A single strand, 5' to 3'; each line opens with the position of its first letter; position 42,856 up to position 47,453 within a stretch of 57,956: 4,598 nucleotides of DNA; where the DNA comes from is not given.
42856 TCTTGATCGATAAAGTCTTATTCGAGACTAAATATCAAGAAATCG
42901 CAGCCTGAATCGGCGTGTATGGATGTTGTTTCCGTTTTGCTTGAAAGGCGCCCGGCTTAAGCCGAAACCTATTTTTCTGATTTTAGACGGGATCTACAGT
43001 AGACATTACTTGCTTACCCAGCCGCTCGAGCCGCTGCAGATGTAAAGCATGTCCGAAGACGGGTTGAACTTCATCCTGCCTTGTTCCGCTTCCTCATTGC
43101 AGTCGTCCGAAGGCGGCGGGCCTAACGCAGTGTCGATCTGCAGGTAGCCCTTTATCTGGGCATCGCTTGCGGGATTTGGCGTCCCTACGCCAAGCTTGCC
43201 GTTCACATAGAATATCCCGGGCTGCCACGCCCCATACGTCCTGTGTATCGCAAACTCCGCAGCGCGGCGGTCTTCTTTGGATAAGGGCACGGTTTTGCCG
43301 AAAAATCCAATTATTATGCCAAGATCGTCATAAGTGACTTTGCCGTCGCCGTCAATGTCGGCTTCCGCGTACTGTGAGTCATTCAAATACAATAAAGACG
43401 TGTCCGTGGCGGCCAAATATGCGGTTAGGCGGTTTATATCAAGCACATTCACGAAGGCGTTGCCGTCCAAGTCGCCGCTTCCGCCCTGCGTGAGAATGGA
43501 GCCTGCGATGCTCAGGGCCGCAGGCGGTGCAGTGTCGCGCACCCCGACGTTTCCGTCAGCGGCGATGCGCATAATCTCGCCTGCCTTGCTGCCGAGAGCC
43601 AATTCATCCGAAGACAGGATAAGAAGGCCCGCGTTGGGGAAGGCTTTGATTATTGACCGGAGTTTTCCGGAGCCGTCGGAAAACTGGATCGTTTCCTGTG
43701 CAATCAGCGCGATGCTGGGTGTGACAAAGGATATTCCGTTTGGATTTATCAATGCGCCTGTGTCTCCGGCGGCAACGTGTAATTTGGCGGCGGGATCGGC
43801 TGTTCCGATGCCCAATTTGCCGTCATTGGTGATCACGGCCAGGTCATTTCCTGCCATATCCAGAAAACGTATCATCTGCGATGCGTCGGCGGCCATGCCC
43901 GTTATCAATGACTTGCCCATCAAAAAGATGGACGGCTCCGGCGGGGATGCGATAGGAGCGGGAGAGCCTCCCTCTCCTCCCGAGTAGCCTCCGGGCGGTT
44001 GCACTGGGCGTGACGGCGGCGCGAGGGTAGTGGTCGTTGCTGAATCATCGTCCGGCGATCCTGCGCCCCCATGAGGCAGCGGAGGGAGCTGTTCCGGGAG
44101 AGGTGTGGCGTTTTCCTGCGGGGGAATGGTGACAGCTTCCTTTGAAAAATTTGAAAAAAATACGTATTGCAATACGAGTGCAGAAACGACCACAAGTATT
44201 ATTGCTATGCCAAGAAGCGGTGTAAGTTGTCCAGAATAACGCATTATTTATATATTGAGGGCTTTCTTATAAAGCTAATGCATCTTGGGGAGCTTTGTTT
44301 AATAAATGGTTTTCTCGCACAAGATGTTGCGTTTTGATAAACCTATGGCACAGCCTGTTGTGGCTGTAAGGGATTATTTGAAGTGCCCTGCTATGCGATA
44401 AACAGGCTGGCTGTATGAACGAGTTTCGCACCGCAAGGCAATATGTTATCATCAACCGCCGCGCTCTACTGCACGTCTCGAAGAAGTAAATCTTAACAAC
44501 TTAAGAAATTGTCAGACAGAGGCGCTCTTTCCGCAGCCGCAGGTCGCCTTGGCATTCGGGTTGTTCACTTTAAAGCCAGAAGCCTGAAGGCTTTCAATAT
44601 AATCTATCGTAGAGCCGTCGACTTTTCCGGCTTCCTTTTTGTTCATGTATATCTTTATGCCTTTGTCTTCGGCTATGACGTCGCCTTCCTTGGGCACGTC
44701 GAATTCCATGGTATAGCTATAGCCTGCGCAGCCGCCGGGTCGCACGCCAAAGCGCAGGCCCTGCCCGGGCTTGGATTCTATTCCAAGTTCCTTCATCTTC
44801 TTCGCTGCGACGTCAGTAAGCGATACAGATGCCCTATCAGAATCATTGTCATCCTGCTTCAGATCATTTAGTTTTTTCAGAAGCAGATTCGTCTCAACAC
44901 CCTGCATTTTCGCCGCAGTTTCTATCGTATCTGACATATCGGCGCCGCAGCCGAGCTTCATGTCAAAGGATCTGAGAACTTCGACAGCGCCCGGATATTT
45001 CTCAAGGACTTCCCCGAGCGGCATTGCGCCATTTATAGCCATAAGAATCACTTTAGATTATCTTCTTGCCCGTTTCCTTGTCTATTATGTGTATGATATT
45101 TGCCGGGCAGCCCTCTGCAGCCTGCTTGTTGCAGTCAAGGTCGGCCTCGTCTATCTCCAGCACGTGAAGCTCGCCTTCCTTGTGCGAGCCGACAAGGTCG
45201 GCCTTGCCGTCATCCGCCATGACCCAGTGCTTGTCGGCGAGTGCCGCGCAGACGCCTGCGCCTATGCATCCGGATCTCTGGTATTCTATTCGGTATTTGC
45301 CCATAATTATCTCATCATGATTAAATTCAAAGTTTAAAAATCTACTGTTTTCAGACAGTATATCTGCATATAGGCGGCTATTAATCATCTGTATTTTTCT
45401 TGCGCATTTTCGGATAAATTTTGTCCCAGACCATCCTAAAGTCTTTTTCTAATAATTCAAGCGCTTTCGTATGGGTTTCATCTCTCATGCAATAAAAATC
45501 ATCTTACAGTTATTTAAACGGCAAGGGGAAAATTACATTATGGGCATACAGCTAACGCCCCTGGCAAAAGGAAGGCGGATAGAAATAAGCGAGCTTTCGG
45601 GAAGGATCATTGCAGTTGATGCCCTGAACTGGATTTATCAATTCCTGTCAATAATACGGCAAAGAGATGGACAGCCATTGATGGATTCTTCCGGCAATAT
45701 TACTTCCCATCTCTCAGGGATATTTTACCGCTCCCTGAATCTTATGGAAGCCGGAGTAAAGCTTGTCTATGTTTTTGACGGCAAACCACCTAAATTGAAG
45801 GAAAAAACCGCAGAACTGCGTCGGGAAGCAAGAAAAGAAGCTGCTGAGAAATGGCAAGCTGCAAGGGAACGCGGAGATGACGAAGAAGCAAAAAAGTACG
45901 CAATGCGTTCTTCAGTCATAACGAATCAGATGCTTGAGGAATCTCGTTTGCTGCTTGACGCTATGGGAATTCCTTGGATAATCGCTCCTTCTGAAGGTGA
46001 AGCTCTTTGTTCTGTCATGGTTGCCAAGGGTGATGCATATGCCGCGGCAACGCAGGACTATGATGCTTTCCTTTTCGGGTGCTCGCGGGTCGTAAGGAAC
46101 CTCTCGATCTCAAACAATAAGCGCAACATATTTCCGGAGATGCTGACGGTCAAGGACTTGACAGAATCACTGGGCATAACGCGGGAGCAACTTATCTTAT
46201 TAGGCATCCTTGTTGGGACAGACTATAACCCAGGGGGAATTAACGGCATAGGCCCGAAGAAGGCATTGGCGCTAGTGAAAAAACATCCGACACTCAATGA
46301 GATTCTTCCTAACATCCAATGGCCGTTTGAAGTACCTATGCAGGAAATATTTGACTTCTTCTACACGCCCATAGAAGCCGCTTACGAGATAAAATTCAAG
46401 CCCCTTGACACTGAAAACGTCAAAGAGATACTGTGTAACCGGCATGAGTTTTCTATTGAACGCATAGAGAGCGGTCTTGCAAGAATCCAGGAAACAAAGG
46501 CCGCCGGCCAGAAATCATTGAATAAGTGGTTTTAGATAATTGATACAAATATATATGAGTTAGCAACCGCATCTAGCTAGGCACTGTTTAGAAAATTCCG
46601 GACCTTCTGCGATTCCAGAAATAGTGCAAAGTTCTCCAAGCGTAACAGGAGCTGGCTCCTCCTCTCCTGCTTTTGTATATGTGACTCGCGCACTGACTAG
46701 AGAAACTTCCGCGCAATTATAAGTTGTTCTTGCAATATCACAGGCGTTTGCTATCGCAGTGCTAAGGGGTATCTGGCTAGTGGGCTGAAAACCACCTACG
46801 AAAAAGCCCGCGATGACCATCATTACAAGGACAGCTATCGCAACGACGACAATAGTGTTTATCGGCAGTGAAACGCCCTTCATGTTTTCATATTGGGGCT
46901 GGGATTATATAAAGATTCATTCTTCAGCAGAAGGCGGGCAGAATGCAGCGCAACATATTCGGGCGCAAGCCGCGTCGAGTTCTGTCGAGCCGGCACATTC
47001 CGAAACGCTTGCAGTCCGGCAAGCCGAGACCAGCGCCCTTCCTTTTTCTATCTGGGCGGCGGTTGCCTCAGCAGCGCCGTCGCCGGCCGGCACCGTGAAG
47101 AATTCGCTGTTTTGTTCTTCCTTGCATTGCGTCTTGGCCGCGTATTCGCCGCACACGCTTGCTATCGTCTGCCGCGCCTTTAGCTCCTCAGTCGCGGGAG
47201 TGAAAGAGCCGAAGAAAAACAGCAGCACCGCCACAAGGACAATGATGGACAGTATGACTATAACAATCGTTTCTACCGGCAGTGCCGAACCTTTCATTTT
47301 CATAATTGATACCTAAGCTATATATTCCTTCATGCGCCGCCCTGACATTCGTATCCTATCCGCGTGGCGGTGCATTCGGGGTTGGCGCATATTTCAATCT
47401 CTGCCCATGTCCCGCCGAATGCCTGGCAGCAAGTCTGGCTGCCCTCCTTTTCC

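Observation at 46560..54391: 13-gene operon of pilin-like or N-terminally anchored Cys-rich proteins, including four 35-50 aa micro-ORFs, with no ATPase, platform or peptidase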

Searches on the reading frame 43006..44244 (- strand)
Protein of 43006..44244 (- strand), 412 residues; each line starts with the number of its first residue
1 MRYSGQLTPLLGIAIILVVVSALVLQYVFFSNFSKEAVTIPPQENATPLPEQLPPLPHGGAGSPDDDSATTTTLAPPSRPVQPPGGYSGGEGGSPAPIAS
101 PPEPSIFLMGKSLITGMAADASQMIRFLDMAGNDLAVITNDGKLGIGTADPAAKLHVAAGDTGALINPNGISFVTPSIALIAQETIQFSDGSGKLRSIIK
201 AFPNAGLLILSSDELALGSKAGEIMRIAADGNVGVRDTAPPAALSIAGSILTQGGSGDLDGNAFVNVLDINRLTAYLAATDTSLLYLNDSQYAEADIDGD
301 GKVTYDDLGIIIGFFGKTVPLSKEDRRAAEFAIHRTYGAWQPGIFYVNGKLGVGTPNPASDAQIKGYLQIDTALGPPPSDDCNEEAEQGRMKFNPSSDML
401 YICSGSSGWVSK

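Call 9: search_protein_families(library=pfam, max_evalue=0.001, proteins=[window:43006-44244:-])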
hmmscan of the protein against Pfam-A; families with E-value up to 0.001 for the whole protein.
window:43006-44244:- (412 aa): 1 family
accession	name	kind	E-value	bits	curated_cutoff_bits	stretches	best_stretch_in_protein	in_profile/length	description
PF00404.24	Dockerin_1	-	2.2e-05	25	22.9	1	257-312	2-53/57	Dockerin type I domain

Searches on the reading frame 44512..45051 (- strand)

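Call 9: search_protein_families(library=pfam, max_evalue=0.001, proteins=[window:44512-45051:-])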
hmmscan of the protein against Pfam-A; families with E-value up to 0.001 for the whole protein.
window:44512-45051:- (179 aa): 2 families
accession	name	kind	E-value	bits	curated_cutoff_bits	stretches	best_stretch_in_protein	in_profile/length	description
PF01521.26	Fe-S_biosyn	-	1.6e-15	57.7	26.3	1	76-175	3-110/110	Iron-sulphur cluster biosynthesis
PF08984.16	DUF1858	-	2.5e-07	31.1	32.2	1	6-57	1-58/59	Domain of unknown function (DUF1858)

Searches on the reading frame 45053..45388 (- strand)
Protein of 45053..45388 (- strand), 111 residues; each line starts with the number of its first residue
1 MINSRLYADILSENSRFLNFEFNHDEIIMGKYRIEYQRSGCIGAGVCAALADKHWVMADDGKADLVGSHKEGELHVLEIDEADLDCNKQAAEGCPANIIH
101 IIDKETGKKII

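Call 9: search_protein_families(library=pfam, max_evalue=0.001, proteins=[window:45053-45388:-])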
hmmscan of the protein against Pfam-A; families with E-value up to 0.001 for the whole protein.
window:45053-45388:- (111 aa): 2 families
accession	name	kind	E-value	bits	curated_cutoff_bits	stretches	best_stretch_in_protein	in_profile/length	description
PF13459.11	Fer4_15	-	3.4e-11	44.1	22.4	1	34-101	1-66/66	4Fe-4S single cluster domain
PF13370.11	Fer4_13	-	2.2e-08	35.1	24.5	1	39-100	4-57/58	4Fe-4S single cluster domain of Ferredoxin I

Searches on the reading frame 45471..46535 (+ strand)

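Call 9: search_protein_families(library=pfam, max_evalue=0.001, proteins=[window:45471-46535:+])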
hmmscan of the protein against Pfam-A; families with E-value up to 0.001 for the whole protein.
window:45471-46535:+ (354 aa): 3 families
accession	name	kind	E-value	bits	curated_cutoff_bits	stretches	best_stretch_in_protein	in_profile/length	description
PF00867.23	XPG_I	-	6.7e-26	91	24.9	1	166-251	1-89/89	XPG I-region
PF00752.23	XPG_N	-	4.5e-19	69.2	22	1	30-124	12-101/101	XPG N-terminal domain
PF01367.25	5_3_exonuc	-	0.0005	21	40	0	240-283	5-49/97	5'-3' exonuclease, C-terminal SAM fold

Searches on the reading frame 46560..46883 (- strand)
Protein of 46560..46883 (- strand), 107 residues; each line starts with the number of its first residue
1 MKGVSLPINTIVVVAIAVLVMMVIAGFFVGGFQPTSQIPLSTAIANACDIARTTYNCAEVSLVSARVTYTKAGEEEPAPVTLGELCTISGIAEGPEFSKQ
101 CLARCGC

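Call 6: search_protein_families(library=pfam, max_evalue=1, proteins=[window:46560-46883:-])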
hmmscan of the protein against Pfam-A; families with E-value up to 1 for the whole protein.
window:46560-46883:- (107 aa): 0 families

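Call 7: search_protein_families(library=ncbifam, max_evalue=1, proteins=[window:46560-46883:-])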
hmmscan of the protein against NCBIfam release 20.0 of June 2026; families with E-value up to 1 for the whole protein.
window:46560-46883:- (107 aa): 1 family
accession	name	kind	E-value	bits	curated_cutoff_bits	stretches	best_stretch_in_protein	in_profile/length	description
NF040621.1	Dietz_HadA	exception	0.1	13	200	1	11-90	11-91/132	(3R)-hydroxyacyl-ACP dehydratase subunit HadA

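Call 40: find_homologous_proteins(query=A2, max_evalue=0.001)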
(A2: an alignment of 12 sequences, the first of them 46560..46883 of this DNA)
Query A2 (12 sequences) (107 aa, profile of the alignment): 59 proteins with E <= 0.001 among 3439 candidates.
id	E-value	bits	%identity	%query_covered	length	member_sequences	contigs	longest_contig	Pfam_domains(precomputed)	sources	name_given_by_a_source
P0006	8.0e-37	144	39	50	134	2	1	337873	-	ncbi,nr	ncbi:MAG: hypothetical protein HY364_00445 [Candidatus Aenigmarchaeota archaeon]|nr:hypothetical pro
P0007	7.1e-35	138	35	55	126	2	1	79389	-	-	-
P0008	2.1e-29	120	45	100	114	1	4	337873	-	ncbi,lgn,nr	ncbi:MAG: hypothetical protein HY364_00440 [Candidatus Aenigmarchaeota archaeon]|nr:hypothetical pro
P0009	5.7e-28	116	100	100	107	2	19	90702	-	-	-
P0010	9.5e-28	115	34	53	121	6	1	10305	-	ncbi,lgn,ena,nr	ncbi:MAG TPA: hypothetical protein VJB11_01875 [archaeon]|nr:hypothetical protein [archaeon]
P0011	1.0e-27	115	44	17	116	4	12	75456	-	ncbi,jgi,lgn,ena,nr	ncbi:MAG TPA: hypothetical protein HA230_00970 [Candidatus Aenigmarchaeota archaeon]|nr:hypothetical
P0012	2.3e-26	111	62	27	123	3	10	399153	-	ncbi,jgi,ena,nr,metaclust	ncbi:MAG: hypothetical protein QT00_C0002G0343 [archaeon GW2011_AR5]|nr:MAG: hypothetical protein QT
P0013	3.3e-25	107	48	64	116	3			-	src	-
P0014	5.3e-24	103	44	17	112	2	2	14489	-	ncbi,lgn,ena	ncbi:MAG: hypothetical protein AABX14_05115 [Candidatus Aenigmatarchaeota archaeon]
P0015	2.8e-23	101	42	100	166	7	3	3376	-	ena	-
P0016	8.1e-23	99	53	18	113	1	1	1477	-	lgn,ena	-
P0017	1.5e-22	98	37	45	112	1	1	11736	-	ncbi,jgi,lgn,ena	ncbi:MAG: hypothetical protein WC613_04620 [Candidatus Aenigmatarchaeota archaeon]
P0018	1.8e-22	98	52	27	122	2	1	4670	-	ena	-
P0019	3.8e-22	97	35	32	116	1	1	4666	-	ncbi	-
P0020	4.7e-22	97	48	27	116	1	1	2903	-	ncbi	-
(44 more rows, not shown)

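Call 45: search_solved_structures(query=A4, max_evalue=10, show_alignments=3)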
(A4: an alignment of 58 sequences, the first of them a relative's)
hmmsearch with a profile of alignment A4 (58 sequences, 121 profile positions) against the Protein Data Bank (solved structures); distinct sequences matched with E-value up to 10: 3.
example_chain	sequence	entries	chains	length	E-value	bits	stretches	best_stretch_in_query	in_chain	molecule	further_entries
8fk7_A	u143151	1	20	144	0.82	13.3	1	1-57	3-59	Flagellin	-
6xxe_A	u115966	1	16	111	1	13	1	12-68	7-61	Uncharacterized protein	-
6b87_A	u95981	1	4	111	9.9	9.8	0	10-31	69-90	TMHC2_E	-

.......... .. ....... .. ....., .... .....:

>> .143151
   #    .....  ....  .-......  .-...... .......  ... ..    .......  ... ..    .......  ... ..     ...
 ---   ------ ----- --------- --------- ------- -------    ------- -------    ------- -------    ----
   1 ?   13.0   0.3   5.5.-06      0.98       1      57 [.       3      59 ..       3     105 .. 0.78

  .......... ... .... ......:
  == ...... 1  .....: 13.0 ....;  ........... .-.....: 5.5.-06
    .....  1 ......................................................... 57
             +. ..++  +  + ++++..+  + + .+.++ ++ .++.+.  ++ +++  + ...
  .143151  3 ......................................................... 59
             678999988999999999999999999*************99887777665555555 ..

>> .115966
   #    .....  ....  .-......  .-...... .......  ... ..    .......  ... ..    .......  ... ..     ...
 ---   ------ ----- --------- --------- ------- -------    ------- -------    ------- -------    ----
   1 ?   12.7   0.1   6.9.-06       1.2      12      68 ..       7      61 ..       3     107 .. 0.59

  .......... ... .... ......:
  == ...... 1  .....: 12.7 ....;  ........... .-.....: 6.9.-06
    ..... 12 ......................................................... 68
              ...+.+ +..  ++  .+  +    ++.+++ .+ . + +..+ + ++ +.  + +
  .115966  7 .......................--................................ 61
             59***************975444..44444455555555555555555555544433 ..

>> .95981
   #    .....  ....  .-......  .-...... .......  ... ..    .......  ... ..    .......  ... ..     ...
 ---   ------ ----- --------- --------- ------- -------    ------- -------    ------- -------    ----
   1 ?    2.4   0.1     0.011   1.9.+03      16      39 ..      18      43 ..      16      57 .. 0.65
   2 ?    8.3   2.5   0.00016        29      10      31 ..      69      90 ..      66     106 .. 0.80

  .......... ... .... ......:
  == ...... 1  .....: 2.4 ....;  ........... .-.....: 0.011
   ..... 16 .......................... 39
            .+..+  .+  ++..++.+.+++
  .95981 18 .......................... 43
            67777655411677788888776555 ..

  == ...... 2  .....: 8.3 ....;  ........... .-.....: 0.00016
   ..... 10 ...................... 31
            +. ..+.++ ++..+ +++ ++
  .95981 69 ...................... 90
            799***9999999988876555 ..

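Call 50: predict_structure(alignment_id=A4)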
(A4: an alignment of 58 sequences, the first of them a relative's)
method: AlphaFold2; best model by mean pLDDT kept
length: 126 residues; sequences in the alignment: 58
mean_pLDDT: 81.4   pTM: 0.60
mean pLDDT of the five models: 81.4, 78.5, 76.9, 75.6, 74.7
residues with pLDDT >= 90: 30; 70-90: 76; 50-70: 19; < 50: 1
segments of 3 or more residues with pLDDT < 50: none
pLDDT, mean of each block of 10 residues (from residue 1): 80 97 91 78 91 84 70 67 83 84 74 86 66
secondary structure, 60 per line:
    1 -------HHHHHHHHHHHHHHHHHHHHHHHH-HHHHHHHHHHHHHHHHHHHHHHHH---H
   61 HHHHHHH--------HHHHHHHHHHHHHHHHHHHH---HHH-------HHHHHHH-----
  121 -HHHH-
elements in order: H8-31 H33-56 H60-67 H76-95 H109-115 H122-125

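Call 54: fold_search(model_id=the predicted structure, library=pdb)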
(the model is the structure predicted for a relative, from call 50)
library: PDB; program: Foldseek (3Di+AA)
matches with E <= 10: 15; with E <= 0.001: 0
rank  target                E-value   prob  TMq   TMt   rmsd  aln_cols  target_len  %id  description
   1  5fig_A                3.8e+00  0.06  0.19  0.23  13.6        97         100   18  APO-CSP3 (COPPER STORAGE PROTEIN 3) FROM BACILLUS SUBTILIS (released 2016-10-12)
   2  4x3n_B                4.5e+00  0.06  0.20  0.12  11.6        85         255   20  Crystal structure of 34 kDa F-actin bundling protein from Dictyostelium discoideum (released 2015-09-16)
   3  7rpr_A                4.8e+00  0.07  0.20  0.18   9.6        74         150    9  Borrelia miyamotoi FbpA complement inhibitory domain (released 2022-04-27)
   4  8fbj                  5.6e+00  0.12  0.34  0.18   9.1       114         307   18  Improving the secretion of designed protein assemblies through negative design of cryptic transmembrane domains (released 2023-03-22)
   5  4xh3                  6.2e+00  0.06  0.21  0.14   8.3        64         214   17  Mechanistic insights into anchorage of the contractile ring from yeast to humans (released 2015-07-15)
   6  1i36_A                6.9e+00  0.08  0.26  0.14  11.3        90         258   11  Structure of Conserved Protein MTH1747 of Unknown Function Reveals Structural Similarity with 3-Hydroxyacid Dehydrogen (released 2002-05-15)
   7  8u87_A                8.2e+00  0.08  0.28  0.07  16.6        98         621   14  Structural Basis of Human NOX5 Activation (released 2024-05-01)
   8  2f1m_D                9.1e+00  0.08  0.28  0.18   7.6        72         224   12  Conformational flexibility in the multidrug efflux system protein AcrA (released 2006-03-21)
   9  4xoi_D                9.1e+00  0.04  0.21  0.14   8.4        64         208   17  Structure of hsAnillin bound with RhoA(Q63L) at 2.1 Angstroms resolution (released 2015-07-15)
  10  3g0o                  9.1e+00  0.04  0.22  0.12  11.9       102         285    9  Crystal structure of 3-hydroxyisobutyrate dehydrogenase (ygbJ) from Salmonella typhimurium (released 2009-02-10)
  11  4xoi_B                9.1e+00  0.04  0.22  0.15   9.1        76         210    9  Structure of hsAnillin bound with RhoA(Q63L) at 2.1 Angstroms resolution (released 2015-07-15)
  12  7w7z                  9.6e+00  0.06  0.22  0.19  23.0       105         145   16  Crystal Structure of human Focal Adhesion Targeting (FAT) domain of the Focal Adhesion Kinase (released 2022-12-21)
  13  7nhk_0                9.6e+00  0.04  0.19  0.06   9.9        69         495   12  LsaA, an antibiotic resistance ABCF, in complex with 70S ribosome from Enterococcus faecalis (released 2021-05-05)
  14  1x90_A                9.6e+00  0.04  0.24  0.21  13.1       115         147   16  Crystal structure of mutant form B of a pectin methylesterase inhibitor from Arabidopsis (released 2004-12-28)
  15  7tut_8                9.6e+00  0.03  0.20  0.16  10.3        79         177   20  Structure of the rabbit 80S ribosome stalled on a 4-TMD Rhodopsin intermediate in complex with the multipass transloco (released 2022-10-19)

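Call 79: search_protein_families(library=pfam, alignment_id=A4, max_evalue=5)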
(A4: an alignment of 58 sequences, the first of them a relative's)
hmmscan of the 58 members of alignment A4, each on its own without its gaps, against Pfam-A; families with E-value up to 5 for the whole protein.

A. member 1, P0007 (126 aa): 0 families

B. families by the number of members that match (of 58 scanned): 46 families (the first 25 are shown)
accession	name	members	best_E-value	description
PF07296.16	TraP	11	4.5e-05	TraP protein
PF06480.20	FtsH_ext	9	0.039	FtsH Extracellular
PF01801.21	Cytomega_gL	4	0.099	Cytomegalovirus glycoprotein L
PF01350.22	Flavi_NS4A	3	0.0065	Flavivirus non-structural protein NS4A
PF23947.1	DUF7281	2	0.011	Domain of unknown function (DUF7281)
PF06365.17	CD34_antigen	2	0.029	CD34/Podocalyxin family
PF15674.10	CCDC23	2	0.043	Coiled-coil domain-containing protein 23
PF23489.1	V-ATPase_su_f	2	0.044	V-type proton ATPase subunit f-like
PF04602.18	Arabinose_trans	2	0.12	Mycobacterial cell wall arabinan synthesis protein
PF12553.13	DUF3742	2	0.15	Protein of unknown function (DUF3742)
PF11337.13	DUF3139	2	0.16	Protein of unknown function (DUF3139)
PF16118.10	DUF4834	2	0.3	Domain of unknown function (DUF4834)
PF10217.14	DUF2039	1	0.00072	Uncharacterized conserved protein (DUF2039)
PF12869.13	tRNA_anti-like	1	0.001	tRNA_anti-like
PF23710.1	DUF7155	1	0.0042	Family of unknown function (DUF7155)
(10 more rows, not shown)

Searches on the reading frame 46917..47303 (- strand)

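Call 6: search_protein_families(library=pfam, max_evalue=1, proteins=[window:46917-47303:-])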
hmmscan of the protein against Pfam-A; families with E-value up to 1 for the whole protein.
window:46917-47303:- (128 aa): 1 family
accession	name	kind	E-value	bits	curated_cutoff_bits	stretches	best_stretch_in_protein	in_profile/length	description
PF15168.11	TRIQK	-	0.32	11.4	27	1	4-35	42-74/79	Triple QxxK/R motif-containing protein family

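Call 7: search_protein_families(library=ncbifam, max_evalue=1, proteins=[window:46917-47303:-])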
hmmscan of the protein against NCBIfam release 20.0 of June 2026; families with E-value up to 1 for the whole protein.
window:46917-47303:- (128 aa): 2 families
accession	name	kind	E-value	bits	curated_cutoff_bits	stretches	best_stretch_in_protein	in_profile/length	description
NF002355.0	PRK01318.2-2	equivalog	0.041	12.3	891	1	11-76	4-70/602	membrane protein insertase YidC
NF042931.1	SAG1386_EF1546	equivalog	0.83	9.7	80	0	9-63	29-85/158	SAG1386/EF1546 family surface-associated protein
